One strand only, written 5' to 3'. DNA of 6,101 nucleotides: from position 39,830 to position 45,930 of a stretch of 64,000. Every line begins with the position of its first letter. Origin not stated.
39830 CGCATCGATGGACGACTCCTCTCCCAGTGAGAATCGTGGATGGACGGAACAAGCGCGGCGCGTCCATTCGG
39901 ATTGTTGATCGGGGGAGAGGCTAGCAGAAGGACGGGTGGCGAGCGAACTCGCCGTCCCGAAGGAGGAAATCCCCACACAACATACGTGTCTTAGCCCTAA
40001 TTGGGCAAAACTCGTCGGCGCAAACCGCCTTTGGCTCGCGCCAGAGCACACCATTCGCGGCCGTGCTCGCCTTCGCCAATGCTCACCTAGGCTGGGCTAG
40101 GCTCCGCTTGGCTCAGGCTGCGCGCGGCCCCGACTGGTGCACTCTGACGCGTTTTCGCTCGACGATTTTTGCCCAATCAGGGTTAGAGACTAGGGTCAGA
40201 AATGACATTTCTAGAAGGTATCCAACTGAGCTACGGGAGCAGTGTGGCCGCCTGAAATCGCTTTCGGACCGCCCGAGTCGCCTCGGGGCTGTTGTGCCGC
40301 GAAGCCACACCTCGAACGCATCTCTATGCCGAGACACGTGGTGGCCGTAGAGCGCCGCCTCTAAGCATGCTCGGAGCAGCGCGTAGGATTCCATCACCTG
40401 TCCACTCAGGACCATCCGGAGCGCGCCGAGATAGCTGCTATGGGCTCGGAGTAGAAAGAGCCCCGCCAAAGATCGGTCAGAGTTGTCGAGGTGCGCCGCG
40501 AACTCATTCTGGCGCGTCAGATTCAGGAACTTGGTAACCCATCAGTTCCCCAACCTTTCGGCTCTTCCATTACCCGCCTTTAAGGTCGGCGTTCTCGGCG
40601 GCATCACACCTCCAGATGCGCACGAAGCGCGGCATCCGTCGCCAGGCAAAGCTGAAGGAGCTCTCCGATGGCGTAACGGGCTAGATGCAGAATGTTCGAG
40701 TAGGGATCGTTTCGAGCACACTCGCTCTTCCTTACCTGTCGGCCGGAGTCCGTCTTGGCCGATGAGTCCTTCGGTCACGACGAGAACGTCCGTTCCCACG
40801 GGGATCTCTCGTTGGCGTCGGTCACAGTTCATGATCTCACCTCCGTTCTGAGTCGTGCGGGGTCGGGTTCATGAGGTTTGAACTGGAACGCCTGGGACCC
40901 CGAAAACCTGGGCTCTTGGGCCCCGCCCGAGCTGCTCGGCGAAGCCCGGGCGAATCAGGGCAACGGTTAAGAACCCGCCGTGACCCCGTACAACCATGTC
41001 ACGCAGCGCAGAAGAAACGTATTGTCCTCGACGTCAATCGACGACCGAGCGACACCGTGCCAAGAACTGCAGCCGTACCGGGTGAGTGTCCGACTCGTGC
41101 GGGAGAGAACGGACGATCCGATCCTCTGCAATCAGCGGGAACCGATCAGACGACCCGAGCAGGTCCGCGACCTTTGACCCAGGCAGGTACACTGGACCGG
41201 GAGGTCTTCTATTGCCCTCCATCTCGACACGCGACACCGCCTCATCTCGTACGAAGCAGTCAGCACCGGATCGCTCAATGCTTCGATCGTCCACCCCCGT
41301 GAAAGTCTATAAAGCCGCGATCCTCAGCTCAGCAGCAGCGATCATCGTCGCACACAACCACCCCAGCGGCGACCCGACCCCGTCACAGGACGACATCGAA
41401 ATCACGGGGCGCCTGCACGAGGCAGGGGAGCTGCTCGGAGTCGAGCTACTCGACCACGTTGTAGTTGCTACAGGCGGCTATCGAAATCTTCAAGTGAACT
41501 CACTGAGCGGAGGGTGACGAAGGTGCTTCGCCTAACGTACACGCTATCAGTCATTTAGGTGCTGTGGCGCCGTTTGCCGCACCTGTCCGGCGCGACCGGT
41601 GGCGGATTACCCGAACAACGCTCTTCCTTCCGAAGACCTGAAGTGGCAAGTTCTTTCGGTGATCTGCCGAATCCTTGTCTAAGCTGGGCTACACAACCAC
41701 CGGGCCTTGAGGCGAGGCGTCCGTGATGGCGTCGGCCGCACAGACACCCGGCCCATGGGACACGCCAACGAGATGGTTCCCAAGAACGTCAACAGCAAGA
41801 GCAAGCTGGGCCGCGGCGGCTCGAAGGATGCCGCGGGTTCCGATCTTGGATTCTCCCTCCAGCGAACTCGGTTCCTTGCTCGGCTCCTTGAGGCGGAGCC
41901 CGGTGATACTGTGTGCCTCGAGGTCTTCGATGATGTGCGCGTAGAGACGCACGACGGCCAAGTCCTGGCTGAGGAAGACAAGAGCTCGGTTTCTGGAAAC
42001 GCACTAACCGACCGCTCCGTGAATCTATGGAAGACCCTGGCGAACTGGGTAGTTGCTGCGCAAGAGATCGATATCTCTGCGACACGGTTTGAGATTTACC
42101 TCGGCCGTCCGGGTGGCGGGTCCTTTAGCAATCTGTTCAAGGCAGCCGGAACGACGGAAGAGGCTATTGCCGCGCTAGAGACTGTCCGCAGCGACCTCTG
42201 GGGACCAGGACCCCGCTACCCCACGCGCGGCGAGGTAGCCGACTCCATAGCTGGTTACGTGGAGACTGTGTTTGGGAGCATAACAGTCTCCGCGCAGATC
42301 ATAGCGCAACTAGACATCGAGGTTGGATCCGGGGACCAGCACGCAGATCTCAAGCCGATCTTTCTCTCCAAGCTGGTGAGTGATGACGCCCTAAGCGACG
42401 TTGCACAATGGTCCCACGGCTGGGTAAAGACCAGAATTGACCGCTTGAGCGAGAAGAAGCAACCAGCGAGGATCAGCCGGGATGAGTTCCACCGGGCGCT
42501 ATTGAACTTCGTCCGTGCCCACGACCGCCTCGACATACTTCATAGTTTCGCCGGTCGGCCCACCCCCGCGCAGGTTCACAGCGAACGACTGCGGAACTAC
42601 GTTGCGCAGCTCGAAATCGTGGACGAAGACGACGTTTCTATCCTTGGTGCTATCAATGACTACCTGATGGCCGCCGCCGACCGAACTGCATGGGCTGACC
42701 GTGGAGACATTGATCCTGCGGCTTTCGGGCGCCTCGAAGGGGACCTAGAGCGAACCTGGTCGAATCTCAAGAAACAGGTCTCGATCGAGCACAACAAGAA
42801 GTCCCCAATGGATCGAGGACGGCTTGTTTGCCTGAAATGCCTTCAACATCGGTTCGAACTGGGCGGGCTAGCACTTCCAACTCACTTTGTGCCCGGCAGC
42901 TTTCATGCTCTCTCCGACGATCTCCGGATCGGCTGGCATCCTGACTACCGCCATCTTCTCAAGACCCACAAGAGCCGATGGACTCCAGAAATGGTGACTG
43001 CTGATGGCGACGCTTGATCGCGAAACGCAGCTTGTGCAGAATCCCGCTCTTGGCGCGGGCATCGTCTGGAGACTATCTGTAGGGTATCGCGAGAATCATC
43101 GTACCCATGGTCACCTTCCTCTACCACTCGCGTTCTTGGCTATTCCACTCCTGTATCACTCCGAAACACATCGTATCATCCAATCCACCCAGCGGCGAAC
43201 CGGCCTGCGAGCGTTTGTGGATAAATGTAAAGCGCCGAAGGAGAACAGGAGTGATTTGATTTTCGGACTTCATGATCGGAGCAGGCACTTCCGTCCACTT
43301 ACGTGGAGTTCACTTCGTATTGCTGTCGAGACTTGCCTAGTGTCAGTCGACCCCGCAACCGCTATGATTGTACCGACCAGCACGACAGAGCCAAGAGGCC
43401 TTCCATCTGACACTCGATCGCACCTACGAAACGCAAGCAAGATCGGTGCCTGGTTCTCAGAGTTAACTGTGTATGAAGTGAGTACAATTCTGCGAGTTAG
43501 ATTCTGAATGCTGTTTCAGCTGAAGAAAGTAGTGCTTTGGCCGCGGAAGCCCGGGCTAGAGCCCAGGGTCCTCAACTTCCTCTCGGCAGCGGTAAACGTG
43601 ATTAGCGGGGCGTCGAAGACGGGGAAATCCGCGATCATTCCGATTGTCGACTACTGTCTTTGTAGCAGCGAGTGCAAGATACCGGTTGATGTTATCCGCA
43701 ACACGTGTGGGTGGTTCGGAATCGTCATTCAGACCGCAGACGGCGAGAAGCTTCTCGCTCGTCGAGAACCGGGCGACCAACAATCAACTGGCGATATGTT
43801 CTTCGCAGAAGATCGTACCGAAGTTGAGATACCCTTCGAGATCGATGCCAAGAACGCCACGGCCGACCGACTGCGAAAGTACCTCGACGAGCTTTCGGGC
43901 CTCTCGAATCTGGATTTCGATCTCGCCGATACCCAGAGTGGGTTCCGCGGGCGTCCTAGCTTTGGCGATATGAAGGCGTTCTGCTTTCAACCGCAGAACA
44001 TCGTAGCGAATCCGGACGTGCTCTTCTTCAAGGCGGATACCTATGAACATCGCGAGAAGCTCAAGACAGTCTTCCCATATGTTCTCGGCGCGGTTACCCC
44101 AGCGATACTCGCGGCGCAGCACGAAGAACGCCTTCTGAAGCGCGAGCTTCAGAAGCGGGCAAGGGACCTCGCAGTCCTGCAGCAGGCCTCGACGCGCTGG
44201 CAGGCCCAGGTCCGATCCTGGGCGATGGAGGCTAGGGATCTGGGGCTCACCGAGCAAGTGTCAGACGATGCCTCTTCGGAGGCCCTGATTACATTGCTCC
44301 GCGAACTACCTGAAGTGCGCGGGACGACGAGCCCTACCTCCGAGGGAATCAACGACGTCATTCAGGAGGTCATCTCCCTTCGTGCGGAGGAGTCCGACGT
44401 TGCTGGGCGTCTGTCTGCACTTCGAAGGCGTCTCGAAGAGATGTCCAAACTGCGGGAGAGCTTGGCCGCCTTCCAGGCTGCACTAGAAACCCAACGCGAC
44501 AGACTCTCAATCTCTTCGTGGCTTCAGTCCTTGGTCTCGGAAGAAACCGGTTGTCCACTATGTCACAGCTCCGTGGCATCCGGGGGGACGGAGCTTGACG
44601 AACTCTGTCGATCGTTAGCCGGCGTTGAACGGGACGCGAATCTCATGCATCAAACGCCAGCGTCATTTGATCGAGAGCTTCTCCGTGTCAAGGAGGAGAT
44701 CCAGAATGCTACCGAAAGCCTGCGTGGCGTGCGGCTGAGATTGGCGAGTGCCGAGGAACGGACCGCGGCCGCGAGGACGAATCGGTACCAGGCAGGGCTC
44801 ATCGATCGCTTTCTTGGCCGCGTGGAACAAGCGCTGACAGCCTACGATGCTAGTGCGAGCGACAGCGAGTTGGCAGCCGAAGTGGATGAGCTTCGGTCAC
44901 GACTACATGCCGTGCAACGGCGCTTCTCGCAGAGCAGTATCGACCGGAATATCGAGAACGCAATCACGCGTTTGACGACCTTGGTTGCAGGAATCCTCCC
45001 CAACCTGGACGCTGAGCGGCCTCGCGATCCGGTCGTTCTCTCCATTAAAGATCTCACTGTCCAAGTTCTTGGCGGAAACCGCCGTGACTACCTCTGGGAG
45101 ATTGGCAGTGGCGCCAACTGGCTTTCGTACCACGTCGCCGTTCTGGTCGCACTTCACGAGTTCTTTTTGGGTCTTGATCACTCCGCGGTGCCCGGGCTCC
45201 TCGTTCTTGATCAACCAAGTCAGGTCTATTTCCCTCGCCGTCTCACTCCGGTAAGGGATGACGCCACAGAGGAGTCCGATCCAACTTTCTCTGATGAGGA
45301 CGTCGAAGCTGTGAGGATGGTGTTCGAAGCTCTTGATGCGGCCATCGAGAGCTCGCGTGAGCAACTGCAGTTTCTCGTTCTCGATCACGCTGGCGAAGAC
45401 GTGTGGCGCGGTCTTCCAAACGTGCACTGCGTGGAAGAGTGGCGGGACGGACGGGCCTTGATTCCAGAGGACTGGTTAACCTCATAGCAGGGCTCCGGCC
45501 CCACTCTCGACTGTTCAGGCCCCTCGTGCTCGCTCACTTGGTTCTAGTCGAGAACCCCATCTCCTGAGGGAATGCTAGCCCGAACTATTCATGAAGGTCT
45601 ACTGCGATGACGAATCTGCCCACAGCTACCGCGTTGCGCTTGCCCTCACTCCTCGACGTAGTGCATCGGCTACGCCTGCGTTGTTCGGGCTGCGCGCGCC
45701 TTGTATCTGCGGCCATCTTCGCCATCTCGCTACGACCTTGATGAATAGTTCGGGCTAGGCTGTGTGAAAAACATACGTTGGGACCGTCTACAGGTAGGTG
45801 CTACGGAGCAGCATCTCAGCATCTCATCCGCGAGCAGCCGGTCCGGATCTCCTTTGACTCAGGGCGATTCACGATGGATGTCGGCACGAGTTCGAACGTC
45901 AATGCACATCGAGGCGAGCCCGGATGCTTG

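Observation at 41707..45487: Three-gene ABC-3C-like (DUF3732 ATPase) candidate anti-phage module in a lower-GC insertion; first gene has no recognisable domain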

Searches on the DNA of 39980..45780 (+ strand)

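Call 65: search_dna_similar(query=window:39980-45780:+, collection=plasmids, mode=distant, max_rows=10)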
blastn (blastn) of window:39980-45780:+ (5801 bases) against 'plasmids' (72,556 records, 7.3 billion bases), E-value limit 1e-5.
Records with a match: 27; places in all: 27; records where one place covers at least 80% of the query: 0.
Best place of each record, by identity: 80-90% 2; 60-80% 25.
By first word of the organism name: Agrobacterium 15; Sinorhizobium 7; Rhizobium 2; Geobacillus 2; Shinella 1.
By predicted mobility (MOB-suite, as given by PLSDB): conjugative 17; non-mobilizable 10.
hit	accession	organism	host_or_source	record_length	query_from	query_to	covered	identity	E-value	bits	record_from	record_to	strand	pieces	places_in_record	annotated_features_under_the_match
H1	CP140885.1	Sinorhizobium meliloti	Medicago lupulina,whole organism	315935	3605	5261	12%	66.1%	1e-14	166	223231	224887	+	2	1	DUF3732 domain-containing protein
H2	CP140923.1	Sinorhizobium meliloti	Medicago lupulina,whole organism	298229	3605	5261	12%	66.0%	5e-13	161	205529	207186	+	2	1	DUF3732 domain-containing protein | hypothetical protein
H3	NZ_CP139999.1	Agrobacterium tumefaciens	-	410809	3605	5261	9%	69.5%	1e-9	217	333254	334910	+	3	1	DUF3732 domain-containing protein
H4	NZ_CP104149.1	Sinorhizobium medicae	Trigonella foenum-graecum,cell culture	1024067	3605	5261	9%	69.9%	8e-11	218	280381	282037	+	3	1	record has no annotation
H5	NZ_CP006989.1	Rhizobium etli bv. mimosae str. IE4771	Phaseolus vulgaris,whole organism,nodule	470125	3613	4101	8%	66.5%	2e-25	127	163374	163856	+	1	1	DUF3732 domain-containing protein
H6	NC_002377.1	Agrobacterium tumefaciens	-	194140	5107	5256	3%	71.2%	4e-8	71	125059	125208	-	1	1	DUF3732 domain-containing protein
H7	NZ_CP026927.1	Agrobacterium tumefaciens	Medicago sativa,from a crown gall tumor ...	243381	5107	5256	3%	71.2%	4e-8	71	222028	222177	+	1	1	DUF3732 domain-containing protein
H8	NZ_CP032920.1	Agrobacterium tumefaciens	-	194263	5107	5256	3%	71.2%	4e-8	71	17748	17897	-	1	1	DUF3732 domain-containing protein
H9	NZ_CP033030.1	Agrobacterium tumefaciens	-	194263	5107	5256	3%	71.2%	4e-8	71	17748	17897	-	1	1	DUF3732 domain-containing protein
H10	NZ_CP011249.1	Agrobacterium tumefaciens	Achillea ptarmica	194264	5107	5256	3%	71.2%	4e-8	71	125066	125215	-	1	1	DUF3732 domain-containing protein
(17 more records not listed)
